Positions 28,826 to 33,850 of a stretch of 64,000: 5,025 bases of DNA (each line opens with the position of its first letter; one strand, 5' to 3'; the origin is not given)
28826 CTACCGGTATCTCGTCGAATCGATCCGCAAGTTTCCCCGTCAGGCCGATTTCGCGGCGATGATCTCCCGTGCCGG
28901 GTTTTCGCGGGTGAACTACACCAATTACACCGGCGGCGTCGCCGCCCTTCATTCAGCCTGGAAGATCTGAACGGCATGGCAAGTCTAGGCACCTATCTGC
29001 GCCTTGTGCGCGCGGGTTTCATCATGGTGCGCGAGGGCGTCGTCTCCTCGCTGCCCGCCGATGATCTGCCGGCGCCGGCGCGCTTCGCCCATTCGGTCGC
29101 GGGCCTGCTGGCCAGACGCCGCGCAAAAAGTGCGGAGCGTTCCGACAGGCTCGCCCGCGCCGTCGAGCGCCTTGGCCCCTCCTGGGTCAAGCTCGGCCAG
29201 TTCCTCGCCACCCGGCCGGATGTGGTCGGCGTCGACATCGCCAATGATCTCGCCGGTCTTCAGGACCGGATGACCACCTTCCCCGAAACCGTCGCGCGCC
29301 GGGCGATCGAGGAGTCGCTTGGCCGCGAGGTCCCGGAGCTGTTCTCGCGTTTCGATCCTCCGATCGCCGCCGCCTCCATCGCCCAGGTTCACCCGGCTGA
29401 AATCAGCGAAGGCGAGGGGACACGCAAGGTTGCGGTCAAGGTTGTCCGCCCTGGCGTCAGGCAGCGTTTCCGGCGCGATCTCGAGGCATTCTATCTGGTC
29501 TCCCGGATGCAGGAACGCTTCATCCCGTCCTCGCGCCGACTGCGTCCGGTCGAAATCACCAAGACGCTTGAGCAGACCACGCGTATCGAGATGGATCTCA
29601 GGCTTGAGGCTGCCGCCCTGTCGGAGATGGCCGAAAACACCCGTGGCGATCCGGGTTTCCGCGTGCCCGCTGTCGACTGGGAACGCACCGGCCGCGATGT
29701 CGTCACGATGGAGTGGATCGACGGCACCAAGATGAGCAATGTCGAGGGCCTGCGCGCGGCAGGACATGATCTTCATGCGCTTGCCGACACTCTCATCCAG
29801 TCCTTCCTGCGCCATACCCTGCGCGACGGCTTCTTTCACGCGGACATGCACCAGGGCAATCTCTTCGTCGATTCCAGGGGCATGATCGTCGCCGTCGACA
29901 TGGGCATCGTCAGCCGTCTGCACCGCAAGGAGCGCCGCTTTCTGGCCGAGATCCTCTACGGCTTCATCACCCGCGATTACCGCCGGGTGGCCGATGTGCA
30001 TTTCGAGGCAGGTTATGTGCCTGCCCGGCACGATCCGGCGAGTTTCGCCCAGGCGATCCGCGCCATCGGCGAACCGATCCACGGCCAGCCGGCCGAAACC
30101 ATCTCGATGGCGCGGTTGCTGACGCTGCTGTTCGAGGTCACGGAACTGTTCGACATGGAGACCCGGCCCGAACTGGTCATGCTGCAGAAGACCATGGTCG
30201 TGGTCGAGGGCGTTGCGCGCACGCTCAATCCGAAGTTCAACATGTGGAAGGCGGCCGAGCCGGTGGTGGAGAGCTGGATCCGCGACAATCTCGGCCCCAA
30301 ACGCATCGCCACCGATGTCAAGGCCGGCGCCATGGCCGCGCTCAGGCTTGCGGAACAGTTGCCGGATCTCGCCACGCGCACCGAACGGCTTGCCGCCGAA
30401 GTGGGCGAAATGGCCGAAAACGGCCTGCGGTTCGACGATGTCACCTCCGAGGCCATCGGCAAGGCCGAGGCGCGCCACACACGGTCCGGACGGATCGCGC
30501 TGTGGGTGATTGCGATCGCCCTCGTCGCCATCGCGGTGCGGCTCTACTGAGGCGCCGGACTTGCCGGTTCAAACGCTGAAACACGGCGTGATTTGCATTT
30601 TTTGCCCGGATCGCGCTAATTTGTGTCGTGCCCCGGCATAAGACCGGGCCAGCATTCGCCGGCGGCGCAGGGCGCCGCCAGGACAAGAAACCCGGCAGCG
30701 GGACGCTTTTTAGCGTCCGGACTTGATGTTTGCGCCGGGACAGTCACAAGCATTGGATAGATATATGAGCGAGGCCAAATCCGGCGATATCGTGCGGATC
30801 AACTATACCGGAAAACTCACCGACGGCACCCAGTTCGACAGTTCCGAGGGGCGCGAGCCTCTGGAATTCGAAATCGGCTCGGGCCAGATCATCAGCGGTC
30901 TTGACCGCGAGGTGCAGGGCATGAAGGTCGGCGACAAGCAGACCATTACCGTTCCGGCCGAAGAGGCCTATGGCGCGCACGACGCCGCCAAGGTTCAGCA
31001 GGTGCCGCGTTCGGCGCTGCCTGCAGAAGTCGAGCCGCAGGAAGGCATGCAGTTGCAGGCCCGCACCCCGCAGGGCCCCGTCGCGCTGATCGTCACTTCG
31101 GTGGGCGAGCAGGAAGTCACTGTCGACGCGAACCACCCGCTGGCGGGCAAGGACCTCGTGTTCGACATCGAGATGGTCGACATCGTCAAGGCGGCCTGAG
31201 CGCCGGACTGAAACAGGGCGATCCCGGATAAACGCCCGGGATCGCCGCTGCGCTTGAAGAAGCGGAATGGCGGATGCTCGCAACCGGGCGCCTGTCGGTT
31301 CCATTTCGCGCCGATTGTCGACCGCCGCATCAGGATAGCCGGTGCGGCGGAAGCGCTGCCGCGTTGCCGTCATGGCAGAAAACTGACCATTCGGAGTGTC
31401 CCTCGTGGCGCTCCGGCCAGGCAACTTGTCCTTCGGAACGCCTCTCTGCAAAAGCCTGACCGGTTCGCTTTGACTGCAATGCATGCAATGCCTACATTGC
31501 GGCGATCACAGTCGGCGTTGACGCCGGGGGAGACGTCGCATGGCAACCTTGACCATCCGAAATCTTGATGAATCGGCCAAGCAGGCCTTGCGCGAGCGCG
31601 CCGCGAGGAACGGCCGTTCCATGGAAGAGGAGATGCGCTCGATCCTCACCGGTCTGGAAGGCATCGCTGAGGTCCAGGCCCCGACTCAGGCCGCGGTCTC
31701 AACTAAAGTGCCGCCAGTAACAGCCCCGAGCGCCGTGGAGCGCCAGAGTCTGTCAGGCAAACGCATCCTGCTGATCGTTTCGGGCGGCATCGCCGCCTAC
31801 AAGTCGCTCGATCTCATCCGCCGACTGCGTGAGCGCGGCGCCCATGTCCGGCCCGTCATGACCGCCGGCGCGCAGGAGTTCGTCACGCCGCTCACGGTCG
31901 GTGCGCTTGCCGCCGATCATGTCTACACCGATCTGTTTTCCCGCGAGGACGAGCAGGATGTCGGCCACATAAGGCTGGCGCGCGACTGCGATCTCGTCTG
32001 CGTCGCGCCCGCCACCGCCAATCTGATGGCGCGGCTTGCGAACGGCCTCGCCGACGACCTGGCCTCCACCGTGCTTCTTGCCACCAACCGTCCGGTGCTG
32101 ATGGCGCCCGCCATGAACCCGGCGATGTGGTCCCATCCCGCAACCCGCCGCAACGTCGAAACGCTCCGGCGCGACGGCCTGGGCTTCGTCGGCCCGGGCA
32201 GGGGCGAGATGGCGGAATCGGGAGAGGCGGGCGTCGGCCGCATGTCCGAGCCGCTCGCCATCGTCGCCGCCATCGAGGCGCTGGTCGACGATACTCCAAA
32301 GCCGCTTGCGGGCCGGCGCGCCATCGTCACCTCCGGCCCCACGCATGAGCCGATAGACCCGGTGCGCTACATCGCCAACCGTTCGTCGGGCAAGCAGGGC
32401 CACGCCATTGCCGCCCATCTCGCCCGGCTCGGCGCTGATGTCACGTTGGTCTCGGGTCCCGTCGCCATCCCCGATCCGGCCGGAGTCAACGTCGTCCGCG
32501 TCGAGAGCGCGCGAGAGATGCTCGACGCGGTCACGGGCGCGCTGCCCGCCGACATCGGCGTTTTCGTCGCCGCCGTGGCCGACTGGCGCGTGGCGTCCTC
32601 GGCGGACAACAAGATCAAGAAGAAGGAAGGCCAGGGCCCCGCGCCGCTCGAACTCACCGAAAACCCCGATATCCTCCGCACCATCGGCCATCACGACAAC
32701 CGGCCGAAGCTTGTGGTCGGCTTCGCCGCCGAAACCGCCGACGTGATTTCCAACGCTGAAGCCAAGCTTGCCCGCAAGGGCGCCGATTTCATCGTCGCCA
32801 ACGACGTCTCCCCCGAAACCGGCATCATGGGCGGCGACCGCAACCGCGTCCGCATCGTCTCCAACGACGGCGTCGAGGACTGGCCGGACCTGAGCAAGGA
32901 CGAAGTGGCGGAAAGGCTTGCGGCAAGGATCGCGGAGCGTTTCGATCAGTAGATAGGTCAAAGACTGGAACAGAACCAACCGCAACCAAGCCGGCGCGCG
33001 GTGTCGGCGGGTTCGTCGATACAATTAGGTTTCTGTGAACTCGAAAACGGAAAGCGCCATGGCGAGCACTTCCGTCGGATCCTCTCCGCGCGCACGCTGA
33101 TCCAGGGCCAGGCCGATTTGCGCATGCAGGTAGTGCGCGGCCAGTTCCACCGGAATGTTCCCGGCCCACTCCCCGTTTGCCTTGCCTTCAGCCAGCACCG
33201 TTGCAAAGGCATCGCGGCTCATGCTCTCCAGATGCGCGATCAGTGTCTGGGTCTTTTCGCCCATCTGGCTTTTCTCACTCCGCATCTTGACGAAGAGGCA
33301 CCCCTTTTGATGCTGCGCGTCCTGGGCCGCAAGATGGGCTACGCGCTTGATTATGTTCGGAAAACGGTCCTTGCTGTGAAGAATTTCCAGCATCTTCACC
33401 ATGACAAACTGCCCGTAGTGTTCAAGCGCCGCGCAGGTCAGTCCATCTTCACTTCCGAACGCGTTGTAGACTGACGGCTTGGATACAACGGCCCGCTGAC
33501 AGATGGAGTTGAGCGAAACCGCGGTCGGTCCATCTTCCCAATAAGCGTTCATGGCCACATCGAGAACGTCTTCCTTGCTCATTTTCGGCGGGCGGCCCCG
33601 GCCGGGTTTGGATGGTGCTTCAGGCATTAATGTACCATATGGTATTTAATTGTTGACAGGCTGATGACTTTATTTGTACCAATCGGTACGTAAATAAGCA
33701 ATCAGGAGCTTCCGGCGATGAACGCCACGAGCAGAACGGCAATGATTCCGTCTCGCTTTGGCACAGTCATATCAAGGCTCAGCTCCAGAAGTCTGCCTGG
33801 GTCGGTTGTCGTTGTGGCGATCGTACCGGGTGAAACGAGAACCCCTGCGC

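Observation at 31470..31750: FitA/VapB-type ribbon-helix-helix module fused in frame to CoaBC, with its own promoter and operator-like GCAATG repeats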

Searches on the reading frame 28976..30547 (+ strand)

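Call 51: search_protein_families(library=pfam, proteins=[window:28976-30547:+], max_evalue=0.001)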
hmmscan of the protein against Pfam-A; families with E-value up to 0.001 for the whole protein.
window:28976-30547:+ (524 aa): 2 families
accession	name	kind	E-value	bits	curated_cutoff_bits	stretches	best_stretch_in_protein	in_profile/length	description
PF03109.22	ABC1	-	3.1e-71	239.8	22.9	1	95-341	2-243/244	ABC1 atypical kinase-like domain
PF01163.29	RIO1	-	3.6e-05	23.9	22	1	209-323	56-163/187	RIO domain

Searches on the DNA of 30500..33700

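Call 46: search_rna_families(source=window, start=30500, end=33700, threshold=evalue, max_evalue=1)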
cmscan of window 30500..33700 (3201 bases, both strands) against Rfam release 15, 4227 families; matches with E-value up to 1: 0.
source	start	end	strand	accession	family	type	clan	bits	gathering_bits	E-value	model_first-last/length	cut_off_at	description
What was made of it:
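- No Rfam element lies in the leader (call 46).
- Tried and rejected: Rfam at E<=1 found nothing in 30500-33700 (call 46).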

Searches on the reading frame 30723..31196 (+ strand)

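Call 51: search_protein_families(library=pfam, proteins=[window:30723-31196:+], max_evalue=0.001)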
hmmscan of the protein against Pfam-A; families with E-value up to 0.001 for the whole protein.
window:30723-31196:+ (158 aa): 1 family
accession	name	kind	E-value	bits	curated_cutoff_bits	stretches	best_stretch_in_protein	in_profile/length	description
PF00254.34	FKBP_C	-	4.2e-26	91.5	21.1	1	17-99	4-87/94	FKBP-type peptidyl-prolyl cis-trans isomerase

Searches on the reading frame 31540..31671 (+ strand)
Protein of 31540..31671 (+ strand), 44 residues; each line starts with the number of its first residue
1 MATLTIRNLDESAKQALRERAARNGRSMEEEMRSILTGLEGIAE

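Call 27: search_protein_representatives(protein=window:31540-31671:+)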
Query: 44 residues. Proteins with E-value up to 0.001 (for the whole library): 1678; up to 1e-10: 5; up to 1e-30: 0. The best 150 are listed.
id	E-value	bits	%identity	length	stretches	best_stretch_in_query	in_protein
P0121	6.9e-13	62.1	85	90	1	1-41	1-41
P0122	2.7e-12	60.3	55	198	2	1-37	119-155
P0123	1.5e-11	58.0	80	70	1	1-41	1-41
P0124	5.0e-11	56.5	80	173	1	1-40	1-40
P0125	9.2e-11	55.7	79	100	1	1-42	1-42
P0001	1.5e-10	55.1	80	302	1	1-40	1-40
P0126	3.0e-10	54.1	80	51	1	1-41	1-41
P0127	3.9e-10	53.8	78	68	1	1-40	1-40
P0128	1.0e-09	52.5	72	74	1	1-43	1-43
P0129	1.1e-09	52.5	79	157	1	1-38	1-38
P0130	1.2e-09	52.4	79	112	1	1-38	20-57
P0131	1.7e-09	51.9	78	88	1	1-37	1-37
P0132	2.0e-09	51.7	74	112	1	1-39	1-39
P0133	3.2e-09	51.0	74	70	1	1-38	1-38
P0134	5.2e-09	50.4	79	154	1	1-38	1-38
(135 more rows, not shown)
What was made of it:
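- Its closest relatives are bona fide antitoxins 50-115 aa long (call 27).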

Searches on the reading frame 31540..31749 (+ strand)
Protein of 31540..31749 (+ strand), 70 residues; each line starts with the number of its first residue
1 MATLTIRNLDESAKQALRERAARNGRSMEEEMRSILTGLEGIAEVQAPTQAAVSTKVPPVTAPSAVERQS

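Call 3: search_protein_families(library=pfam, proteins=[window:31540-31749:+], max_evalue=1)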
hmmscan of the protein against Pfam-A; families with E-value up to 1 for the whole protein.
seq(70 aa): 4 families
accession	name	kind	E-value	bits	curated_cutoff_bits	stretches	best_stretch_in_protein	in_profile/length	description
PF22513.2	FitA-like_RHH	-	7.7e-20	71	27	1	2-37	1-36/39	Antitoxin FitA-like, ribbon-helix-helix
PF03869.20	Arc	-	0.03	14.6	20.4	1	15-36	17-38/50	Arc-like DNA binding domain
PF01402.27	RHH_1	-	0.049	14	20.5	1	9-33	6-30/39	Ribbon-helix-helix protein, copG family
PF05509.17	TraY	-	0.35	11.4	21.3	1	9-33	5-29/49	TraY domain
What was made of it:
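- Closest known: Trifunctional PutA. Different: The window's RHH is assigned to the FitA-like family (call 3); PutA's RHH was not compared here.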

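Call 4: search_protein_families(library=ncbifam, proteins=[window:31540-31749:+], max_evalue=1)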
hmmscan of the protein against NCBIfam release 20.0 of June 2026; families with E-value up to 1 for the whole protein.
seq(70 aa): 3 families
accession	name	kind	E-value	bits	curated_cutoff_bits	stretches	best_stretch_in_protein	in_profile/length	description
NF050181.1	TA_anti_VapB_Myco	equivalog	0.075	13.6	60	1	1-37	1-37/72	type II toxin-antitoxin system VapB family antitoxin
NF004794.0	PRK06142.1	equivalog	0.11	12.1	308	1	4-54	67-117/273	crotonase/enoyl-CoA hydratase family protein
NF009848.0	PRK13318.1-6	equivalog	0.17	11.2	248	1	11-63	18-72/256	type III pantothenate kinase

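Call 29: search_solved_structures(query=window:31540-31749:+, max_evalue=1, show_alignments=3)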
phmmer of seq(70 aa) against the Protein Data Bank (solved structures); distinct sequences matched with E-value up to 1: 2.
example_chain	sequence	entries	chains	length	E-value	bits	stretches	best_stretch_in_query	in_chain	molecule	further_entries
2h1o_E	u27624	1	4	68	0.0025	21.6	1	2-45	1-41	Trafficking protein A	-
2bsq_E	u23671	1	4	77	0.0033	21.2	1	2-44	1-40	TRAFFICKING PROTEIN A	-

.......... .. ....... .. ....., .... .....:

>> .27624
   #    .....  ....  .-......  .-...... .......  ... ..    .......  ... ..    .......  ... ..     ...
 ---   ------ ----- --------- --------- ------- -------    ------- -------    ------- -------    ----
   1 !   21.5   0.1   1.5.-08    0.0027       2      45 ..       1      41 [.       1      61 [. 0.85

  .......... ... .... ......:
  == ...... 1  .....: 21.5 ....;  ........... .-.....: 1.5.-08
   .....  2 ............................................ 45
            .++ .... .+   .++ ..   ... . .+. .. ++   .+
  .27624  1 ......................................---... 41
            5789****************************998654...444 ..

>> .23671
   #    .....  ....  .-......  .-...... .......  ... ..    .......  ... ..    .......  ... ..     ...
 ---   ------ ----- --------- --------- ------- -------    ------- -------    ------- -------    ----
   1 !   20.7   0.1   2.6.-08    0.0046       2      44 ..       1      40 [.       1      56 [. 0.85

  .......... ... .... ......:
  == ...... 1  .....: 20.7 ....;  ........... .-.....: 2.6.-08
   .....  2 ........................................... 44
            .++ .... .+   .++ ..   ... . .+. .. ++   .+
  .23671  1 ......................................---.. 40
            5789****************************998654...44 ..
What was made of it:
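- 31540..31665 (+): FitA-like ribbon-helix-helix module, residues 1-42 (strand about 2-9, helices 11-24 and 28-42). FitA 2BSQ/2H1O are the only PDB sequence matches (call 29).
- On FitA-like RHH domain (Pfam PF22513): The sequence matches FitA structures 2BSQ and 2H1O (call 29).
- Closest known: FitA of the FitAB. Same: Same Pfam domain family, PF22513 (call 3), and the only solved sequence relatives (call 29).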

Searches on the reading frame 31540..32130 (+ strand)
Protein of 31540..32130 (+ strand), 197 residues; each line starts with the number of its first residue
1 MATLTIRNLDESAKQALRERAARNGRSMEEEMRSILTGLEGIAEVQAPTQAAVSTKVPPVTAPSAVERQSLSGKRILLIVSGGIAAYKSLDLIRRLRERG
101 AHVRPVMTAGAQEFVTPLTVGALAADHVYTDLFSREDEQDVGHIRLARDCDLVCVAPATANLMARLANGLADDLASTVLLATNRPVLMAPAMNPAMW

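Call 5: find_homologous_proteins(query=window:31540-32130:+)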
Query seq(197 aa) (197 aa): 4092 proteins with E <= 0.001 among 8000 candidates; the best 120 are listed.
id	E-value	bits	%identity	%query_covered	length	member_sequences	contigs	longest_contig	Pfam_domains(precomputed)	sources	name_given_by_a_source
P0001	4.1e-91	322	79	100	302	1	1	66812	PF02441.25,PF22513.3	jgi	jgi:phosphopantothenoylcysteine decarboxylase/phosphopantothenate--cysteine ligase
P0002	2.3e-90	319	79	100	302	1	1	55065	PF02441.25,PF22513.3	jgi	jgi:phosphopantothenoylcysteine decarboxylase/phosphopantothenate--cysteine ligase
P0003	7.3e-81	288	70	100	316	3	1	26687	PF04127.23,PF02441.25,PF22513.3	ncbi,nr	ncbi:MAG: bifunctional phosphopantothenoylcysteine decarboxylase/phosphopantothenate--cysteine ligas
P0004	1.7e-74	267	69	100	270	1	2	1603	PF02441.25,PF22513.3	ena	-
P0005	3.3e-73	263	66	100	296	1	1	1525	PF04127.23,PF02441.25,PF22513.3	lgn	-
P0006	7.6e-72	259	70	100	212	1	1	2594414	PF02441.25,PF22513.3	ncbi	-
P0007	8.2e-70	252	64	100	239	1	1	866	PF02441.25,PF22513.3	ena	-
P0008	4.4e-69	250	87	69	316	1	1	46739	PF02441.25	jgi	jgi:phosphopantothenoylcysteine decarboxylase/phosphopantothenate--cysteine ligase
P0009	1.2e-67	245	56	100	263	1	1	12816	PF02441.25,PF22513.3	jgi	-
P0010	1.4e-67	245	65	100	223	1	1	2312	PF02441.25,PF22513.3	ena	-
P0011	6.4e-66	240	61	100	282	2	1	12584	PF02441.25,PF22513.3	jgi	-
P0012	9.3e-66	239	62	100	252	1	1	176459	PF02441.25,PF22513.3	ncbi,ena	-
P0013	1.3e-65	239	63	100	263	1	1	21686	PF02441.25,PF22513.3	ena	-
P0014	2.0e-65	238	87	64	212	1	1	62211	PF02441.25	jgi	jgi:phosphopantothenoylcysteine decarboxylase/phosphopantothenate--cysteine ligase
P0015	2.1e-65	238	88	65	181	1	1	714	PF02441.25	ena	-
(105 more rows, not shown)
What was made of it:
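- Many more appear in the protein database (call 5).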

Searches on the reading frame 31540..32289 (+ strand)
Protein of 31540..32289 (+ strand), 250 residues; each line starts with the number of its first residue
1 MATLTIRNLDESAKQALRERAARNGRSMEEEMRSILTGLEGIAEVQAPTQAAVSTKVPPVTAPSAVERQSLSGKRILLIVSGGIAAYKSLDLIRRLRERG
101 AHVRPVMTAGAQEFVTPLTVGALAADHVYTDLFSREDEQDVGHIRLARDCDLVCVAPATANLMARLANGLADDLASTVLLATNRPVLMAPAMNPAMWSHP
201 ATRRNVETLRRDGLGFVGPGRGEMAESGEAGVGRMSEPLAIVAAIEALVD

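Call 53: predict_structure(alignment_id=A1)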
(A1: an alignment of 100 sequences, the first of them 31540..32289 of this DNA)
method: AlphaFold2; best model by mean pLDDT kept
length: 250 residues; sequences in the alignment: 100
mean_pLDDT: 88.2   pTM: 0.72
mean pLDDT of the five models: 88.2, 87.6, 86.2, 85.9, 85.1
residues with pLDDT >= 90: 173; 70-90: 36; 50-70: 32; < 50: 9
segments of 3 or more residues with pLDDT < 50: 44-52
pLDDT, mean of each block of 10 residues (from residue 1): 81 96 96 90 47 56 72 98 95 97 98 98 97 78 80 98 98 96 97 93 98 94 70 89 96
secondary structure, 60 per line:
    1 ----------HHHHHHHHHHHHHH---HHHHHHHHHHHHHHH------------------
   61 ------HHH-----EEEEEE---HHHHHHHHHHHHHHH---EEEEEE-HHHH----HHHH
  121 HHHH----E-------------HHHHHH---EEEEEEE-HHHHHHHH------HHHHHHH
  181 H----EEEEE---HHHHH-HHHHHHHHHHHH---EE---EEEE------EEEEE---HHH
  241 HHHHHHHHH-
elements in order: H11-24 H28-42 E75-80 H84-98 E102-107 H109-112 H117-124 H143-148 E152-158 H160-167 H174-181 E186-190 H194-198 H200-211 E220-223 E230-234 H238-249
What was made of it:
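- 31666..31749 (+): Flexible Ala/Pro/Val-rich linker, residues 43-70. AF2 pLDDT 47-72 with no secondary structure (call 53).
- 31759..32274 (+): CoaC (phosphopantothenoylcysteine decarboxylase, flavoprotein) domain, residues 74-245. AF2 pLDDT >90 (call 53).
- On FitA-like RHH domain (Pfam PF22513): AF2 gives an extended segment at 1-10 and helices at 11-24 and 28-42, pLDDT 81-96 (call 53).
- AF2 gives strand-helix-helix, a disordered linker and a folded CoaC domain (call 53). The AF2 monomer cannot show the dimeric beta-ribbon (call 53).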
